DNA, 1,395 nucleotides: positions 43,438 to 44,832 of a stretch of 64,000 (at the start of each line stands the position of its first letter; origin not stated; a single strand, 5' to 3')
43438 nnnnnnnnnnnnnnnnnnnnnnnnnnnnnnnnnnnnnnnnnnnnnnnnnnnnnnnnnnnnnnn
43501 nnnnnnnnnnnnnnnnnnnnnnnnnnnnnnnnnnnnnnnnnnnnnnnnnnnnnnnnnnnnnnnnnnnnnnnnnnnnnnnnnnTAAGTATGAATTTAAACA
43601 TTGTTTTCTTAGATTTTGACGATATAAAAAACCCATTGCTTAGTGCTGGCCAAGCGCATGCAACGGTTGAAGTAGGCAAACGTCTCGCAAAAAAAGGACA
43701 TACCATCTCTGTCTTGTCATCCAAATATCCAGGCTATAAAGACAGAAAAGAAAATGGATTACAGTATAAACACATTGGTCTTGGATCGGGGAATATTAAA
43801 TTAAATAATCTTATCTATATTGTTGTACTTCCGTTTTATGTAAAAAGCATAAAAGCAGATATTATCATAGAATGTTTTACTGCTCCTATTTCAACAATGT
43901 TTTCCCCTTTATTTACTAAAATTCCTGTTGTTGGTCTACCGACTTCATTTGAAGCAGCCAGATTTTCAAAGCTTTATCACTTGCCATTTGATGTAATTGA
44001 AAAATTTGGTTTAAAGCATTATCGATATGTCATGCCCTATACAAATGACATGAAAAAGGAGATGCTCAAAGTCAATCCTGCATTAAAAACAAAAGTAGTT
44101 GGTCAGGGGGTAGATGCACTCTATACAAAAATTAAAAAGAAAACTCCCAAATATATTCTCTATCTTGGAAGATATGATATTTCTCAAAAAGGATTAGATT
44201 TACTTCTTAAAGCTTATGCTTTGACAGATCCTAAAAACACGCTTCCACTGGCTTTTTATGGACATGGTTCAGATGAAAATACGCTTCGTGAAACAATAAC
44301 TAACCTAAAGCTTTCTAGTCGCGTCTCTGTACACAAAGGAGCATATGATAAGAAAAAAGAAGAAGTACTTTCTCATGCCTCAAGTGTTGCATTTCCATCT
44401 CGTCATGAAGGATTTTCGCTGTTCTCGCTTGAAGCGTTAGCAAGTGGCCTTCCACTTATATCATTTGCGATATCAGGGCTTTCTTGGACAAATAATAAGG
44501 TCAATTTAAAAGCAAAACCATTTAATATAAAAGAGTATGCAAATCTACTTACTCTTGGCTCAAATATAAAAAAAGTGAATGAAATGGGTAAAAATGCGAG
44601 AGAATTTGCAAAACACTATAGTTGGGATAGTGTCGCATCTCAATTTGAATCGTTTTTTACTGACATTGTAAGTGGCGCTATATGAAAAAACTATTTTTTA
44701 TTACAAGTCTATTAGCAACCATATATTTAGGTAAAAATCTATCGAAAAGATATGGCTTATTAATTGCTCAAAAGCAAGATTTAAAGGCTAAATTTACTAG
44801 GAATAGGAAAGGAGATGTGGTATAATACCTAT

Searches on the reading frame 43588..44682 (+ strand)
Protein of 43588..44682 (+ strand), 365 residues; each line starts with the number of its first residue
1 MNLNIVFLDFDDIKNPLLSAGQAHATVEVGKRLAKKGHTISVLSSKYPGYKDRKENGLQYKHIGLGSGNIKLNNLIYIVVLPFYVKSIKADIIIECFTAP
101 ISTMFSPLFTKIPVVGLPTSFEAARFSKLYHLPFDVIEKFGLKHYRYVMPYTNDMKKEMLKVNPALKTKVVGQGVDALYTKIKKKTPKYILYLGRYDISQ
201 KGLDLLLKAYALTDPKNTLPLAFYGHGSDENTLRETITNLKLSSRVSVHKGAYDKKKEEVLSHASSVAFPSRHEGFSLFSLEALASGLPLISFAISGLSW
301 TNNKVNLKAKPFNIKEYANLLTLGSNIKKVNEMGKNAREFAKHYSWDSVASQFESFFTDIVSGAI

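Call 10: search_protein_families(library=pfam, proteins=[window:43588-44682:+], max_evalue=0.001)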
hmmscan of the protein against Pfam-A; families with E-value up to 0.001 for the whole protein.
window:43588-44682:+ (365 aa): 4 families
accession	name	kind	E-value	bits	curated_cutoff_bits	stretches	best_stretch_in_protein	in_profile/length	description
PF00534.26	Glycos_transf_1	-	7.4e-22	78.1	26.4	1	183-339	11-171/172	Glycosyl transferases group 1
PF13692.12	Glyco_trans_1_4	-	5.7e-18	66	27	1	188-318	2-133/142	Glycosyl transferases group 1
PF20706.3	GT4-conflict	-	3.3e-14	53.1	26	1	180-299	190-317/385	Family 4 Glycosyltransferase in conflict systems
PF13439.12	Glyco_transf_4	-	2.9e-07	31.1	28.5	1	21-176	3-167/170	Glycosyltransferase Family 4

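Call 49: search_protein_families(library=ncbifam, proteins=[window:43588-44682:+], max_evalue=0.01)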
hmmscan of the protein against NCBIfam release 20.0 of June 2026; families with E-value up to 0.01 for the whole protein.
window:43588-44682:+ (365 aa): 25 families
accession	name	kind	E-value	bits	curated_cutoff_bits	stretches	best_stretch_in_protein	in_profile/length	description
TIGR03449.1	mycothiol_MshA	equivalog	1.7e-13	50.3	462.5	1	188-360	221-403/406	D-inositol-3-phosphate glycosyltransferase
TIGR03999.1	thiol_BshA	equivalog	3.3e-13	49.3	273.7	1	220-361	231-374/375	N-acetyl-alpha-D-glucosaminyl L-malate synthase BshA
TIGR04047.1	MSMEG_0565_glyc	hypoth_equivalog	1.8e-12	47.1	259.85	1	226-354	238-368/373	MSMEG_0565 family glycosyltransferase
NF047880.1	glyco_SdgA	exception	5.2e-11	41.8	800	1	214-354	342-484/488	serine-aspartate repeat adhesin O-glycosyltransferase SdgA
NF038295.1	EPS_HpsP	equivalog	8.6e-11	41.5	550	1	138-360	170-387/388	hormogonium polysaccharide biosynthesis glycosyltransferase HpsP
NF007396.0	PRK09922.1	equivalog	3.6e-10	39.2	385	1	181-299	176-296/361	lipopolysaccharide 1,6-galactosyltransferase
NF050063.1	ProtGlycPglJ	equivalog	1.7e-09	37.4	500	1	181-291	189-293/363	N-acetylgalactosamine-N,N'-diacetylbacillosaminyl-diphospho-undecaprenol 4-alpha-N-acetylgalactosaminyltransferase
NF041010.1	glycosy_Agl16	equivalog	1e-08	34.5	575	1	141-358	130-349/352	glycosylation protein Agl16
TIGR03088.1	stp2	hypoth_equivalog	1.1e-08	34.5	409.05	1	214-359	225-372/374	TIGR03088 family PEP-CTERM/XrtA system glycosyltransferase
NF046085.1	XrtY_assoc_Gly1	equivalog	1.6e-08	33.8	400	1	183-361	205-385/387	XrtY-associated glycosyltransferase XYAG1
TIGR02918.1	TIGR02918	equivalog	5.3e-08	32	574.6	1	158-315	291-446/500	accessory Sec system glycosyltransferase GtfA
NF047881.1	glyco_SdgB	exception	1.7e-07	30.3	800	1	183-306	317-440/496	serine-aspartate repeat adhesin O-glycosyltransferase SdgB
NF038255.1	exopoly_VpsD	equivalog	3.6e-07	29.4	300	1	231-361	250-380/381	VpsD family glycosyltransferase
NF053787.1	GlcN_PG_synth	equivalog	9.5e-07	28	480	1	244-360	241-359/361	N-acetylglucosaminyl phosphatidylglycerol synthase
TIGR04157.1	glyco_rSAM_CFB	subfamily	1.6e-06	27.4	400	1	186-356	226-405/406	TIGR04157 family glycosyltransferase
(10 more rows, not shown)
